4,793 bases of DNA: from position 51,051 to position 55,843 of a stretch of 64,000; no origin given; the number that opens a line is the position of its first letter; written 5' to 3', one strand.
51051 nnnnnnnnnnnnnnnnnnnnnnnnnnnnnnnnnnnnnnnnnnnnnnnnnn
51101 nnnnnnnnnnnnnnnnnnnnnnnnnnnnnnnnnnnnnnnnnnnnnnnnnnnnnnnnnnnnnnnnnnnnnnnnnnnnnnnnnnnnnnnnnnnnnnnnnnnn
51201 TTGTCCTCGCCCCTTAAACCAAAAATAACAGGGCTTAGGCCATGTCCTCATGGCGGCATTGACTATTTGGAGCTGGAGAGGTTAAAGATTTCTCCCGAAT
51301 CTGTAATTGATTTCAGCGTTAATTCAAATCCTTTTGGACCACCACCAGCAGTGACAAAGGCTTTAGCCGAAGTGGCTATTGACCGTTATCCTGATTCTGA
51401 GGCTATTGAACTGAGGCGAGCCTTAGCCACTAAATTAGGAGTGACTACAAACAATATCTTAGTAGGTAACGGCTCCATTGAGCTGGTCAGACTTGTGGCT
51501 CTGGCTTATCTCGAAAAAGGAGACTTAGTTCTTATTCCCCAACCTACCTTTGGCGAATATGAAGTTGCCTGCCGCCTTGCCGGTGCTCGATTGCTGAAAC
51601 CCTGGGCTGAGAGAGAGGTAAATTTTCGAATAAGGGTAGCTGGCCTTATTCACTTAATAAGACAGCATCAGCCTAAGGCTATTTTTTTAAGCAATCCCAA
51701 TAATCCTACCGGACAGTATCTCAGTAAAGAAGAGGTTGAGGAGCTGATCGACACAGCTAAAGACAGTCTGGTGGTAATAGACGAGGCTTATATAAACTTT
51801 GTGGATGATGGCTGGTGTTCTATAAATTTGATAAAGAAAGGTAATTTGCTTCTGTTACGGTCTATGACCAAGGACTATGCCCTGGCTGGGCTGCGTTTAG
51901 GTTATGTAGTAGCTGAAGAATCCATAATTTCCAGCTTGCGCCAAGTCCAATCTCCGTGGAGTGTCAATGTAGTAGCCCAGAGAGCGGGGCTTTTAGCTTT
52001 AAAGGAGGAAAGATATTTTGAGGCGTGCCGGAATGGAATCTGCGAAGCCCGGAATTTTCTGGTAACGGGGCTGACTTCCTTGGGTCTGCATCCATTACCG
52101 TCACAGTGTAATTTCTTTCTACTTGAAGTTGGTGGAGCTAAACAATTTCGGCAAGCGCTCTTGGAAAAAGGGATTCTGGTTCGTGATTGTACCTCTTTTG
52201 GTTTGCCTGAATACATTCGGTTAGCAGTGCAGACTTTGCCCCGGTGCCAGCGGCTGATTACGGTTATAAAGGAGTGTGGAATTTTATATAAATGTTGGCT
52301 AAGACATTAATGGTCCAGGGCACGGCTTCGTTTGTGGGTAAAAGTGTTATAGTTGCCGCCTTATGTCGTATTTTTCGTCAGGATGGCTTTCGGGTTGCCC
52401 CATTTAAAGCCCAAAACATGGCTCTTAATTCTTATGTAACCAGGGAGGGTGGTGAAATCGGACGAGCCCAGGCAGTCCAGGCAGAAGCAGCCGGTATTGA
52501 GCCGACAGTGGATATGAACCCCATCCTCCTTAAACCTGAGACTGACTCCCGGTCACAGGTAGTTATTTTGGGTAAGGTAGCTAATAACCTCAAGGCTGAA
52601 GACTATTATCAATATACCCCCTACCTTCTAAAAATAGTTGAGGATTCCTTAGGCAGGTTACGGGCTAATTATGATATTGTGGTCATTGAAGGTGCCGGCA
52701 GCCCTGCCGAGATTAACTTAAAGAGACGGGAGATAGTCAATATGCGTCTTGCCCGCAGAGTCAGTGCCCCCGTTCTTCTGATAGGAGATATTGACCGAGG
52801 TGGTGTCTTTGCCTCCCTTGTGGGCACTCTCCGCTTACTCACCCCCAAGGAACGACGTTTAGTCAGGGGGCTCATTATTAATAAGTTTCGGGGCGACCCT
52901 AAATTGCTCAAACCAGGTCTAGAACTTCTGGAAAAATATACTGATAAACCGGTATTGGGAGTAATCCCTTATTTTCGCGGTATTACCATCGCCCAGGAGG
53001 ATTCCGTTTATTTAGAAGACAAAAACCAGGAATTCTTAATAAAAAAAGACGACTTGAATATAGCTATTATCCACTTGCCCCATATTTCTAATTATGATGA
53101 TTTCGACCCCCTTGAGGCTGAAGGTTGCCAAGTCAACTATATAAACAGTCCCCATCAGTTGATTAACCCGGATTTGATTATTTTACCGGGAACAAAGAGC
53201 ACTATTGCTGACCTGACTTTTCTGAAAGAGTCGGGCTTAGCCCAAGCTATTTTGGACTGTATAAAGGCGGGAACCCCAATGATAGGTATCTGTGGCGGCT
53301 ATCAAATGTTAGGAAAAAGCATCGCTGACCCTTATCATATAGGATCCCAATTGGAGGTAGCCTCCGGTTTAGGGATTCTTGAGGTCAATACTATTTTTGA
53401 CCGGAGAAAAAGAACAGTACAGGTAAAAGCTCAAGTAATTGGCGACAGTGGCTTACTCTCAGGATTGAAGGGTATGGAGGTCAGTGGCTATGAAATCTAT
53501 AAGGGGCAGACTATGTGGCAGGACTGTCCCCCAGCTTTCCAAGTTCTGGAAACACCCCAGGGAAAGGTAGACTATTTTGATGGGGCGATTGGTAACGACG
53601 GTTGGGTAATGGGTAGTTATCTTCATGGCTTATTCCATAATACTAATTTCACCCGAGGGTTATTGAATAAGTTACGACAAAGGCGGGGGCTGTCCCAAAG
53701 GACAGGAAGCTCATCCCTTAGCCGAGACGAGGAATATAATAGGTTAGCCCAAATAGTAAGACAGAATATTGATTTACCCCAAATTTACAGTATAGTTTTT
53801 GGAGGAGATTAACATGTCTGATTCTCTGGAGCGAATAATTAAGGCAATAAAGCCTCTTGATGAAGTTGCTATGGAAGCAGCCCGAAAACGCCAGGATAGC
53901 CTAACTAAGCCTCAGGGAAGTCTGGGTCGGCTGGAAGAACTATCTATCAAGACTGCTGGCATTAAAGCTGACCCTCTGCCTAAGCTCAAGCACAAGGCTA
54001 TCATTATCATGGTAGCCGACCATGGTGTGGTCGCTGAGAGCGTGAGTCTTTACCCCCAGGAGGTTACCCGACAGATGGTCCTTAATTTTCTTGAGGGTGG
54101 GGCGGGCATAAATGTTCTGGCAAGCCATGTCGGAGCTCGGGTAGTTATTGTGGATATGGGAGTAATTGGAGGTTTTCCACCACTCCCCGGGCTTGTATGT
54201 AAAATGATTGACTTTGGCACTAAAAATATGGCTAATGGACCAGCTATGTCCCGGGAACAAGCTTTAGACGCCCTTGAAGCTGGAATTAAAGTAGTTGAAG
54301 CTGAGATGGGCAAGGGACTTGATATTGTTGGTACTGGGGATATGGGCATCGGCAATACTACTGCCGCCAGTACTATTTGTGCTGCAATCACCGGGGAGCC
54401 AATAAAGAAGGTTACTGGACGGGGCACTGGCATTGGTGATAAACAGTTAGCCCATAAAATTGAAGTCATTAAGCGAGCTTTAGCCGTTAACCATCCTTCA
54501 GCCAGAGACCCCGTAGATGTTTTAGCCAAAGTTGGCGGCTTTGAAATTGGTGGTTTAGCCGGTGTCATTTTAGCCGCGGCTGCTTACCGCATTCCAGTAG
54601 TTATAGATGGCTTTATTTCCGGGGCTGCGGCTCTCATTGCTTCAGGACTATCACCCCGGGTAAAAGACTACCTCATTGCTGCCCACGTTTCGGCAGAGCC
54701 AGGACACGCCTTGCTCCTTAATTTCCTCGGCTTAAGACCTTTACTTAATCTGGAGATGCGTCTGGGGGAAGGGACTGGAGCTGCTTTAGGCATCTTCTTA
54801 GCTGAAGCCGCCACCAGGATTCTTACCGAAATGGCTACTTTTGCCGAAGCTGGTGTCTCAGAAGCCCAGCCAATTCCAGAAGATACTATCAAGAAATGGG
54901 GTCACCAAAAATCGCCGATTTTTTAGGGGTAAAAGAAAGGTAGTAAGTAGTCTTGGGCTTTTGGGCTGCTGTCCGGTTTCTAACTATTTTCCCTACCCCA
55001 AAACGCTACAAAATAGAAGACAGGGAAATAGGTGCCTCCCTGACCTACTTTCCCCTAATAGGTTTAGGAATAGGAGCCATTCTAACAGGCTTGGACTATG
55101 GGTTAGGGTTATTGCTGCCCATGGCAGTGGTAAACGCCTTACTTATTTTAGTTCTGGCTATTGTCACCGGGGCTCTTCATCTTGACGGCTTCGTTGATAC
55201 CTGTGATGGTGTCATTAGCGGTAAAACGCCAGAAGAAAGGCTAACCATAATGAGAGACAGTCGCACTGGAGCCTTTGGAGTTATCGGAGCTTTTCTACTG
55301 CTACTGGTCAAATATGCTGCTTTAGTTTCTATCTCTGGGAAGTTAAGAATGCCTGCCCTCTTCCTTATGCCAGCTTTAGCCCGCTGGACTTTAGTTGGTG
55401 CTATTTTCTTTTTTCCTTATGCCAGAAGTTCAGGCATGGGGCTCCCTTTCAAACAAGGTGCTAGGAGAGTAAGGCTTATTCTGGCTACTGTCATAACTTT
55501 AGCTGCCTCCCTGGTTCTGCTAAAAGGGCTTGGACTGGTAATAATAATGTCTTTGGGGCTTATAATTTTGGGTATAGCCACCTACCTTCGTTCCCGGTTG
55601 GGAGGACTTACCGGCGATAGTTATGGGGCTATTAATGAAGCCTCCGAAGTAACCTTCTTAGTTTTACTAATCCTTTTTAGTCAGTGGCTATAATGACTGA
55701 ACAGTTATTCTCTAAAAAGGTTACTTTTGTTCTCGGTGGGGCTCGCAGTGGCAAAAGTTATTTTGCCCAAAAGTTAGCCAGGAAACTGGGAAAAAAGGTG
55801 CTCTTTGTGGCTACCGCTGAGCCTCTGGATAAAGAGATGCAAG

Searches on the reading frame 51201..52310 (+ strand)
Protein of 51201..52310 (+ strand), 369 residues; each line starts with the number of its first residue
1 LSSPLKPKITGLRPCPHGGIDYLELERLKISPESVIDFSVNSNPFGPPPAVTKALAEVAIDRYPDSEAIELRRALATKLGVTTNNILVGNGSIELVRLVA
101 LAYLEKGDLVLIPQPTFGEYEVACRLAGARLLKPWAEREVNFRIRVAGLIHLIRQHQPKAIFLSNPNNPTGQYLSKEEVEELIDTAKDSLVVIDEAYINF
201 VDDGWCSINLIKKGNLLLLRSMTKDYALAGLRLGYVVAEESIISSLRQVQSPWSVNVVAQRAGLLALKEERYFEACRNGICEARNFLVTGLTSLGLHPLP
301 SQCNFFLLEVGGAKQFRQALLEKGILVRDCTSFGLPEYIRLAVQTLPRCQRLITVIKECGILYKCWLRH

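Call 36: search_protein_families(library=pfam, proteins=[window:51201-52310:+], max_evalue=0.0001)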
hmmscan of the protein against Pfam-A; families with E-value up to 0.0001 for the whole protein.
window:51201-52310:+ (369 aa): 1 family
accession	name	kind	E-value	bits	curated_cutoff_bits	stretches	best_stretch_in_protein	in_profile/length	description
PF00155.27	Aminotran_1_2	-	3.3e-64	217.8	19.7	1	34-355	2-360/361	Aminotransferase class I and II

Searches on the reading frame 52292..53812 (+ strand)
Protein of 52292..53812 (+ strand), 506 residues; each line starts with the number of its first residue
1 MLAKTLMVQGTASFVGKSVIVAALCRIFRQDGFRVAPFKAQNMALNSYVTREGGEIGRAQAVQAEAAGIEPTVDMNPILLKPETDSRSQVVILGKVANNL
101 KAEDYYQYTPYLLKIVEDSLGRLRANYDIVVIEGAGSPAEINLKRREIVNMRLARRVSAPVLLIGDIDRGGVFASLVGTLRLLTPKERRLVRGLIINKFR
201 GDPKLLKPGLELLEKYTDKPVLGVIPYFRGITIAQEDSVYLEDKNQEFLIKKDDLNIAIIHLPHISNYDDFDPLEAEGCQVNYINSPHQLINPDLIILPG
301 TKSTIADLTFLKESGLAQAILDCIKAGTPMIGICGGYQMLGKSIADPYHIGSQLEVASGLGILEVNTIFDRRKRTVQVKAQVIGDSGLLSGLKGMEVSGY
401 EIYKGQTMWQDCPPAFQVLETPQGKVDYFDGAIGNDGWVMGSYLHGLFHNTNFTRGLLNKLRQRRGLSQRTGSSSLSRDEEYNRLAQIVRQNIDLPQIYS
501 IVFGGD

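Call 26: find_encoding_contigs(protein=window:52292-53812:+, flank=10000, max_places=1)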
Protein window:52292-53812:+ (506 aa): no gene with exactly this product is on record in the collection.

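Call 36: search_protein_families(library=pfam, proteins=[window:52292-53812:+], max_evalue=0.0001)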
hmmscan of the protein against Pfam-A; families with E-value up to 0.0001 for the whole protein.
window:52292-53812:+ (506 aa): 3 families
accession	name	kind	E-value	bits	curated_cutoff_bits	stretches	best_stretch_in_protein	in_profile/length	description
PF07685.20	GATase_3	-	8.6e-53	179.3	27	1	256-453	1-196/196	CobB/CobQ-like glutamine amidotransferase domain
PF01656.29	CbiA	-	3.2e-22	79.2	25.4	1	6-231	1-115/125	CobQ/CobB/MinD/ParA nucleotide binding domain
PF13500.12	AAA_26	-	2.1e-16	60.8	27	1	4-229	1-192/198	AAA domain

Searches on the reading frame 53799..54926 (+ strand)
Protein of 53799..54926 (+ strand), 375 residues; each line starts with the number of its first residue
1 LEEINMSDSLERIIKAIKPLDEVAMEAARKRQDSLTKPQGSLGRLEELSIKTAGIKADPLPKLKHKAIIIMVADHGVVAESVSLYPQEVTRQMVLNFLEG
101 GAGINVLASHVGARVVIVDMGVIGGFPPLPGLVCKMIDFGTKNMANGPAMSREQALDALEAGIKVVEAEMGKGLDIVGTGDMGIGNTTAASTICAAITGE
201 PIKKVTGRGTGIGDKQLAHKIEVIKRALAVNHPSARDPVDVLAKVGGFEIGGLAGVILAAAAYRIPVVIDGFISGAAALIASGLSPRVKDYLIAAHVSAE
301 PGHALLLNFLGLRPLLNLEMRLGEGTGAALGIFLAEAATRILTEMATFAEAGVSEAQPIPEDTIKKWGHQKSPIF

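Call 36: search_protein_families(library=pfam, proteins=[window:53799-54926:+], max_evalue=0.0001)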
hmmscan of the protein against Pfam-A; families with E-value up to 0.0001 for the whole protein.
window:53799-54926:+ (375 aa): 1 family
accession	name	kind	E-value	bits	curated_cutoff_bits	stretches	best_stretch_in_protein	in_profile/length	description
PF02277.22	DBI_PRT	-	9.4e-138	459.4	22.6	1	17-353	1-329/329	Phosphoribosyltransferase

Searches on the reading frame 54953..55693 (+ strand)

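Call 36: search_protein_families(library=pfam, proteins=[window:54953-55693:+], max_evalue=0.0001)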
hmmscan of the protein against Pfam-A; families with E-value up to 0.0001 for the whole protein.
window:54953-55693:+ (246 aa): 1 family
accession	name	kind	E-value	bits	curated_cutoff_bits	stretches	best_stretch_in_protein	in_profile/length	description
PF02654.20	CobS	-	4.4e-53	180.9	23.2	1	6-237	1-207/207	Cobalamin-5-phosphate synthase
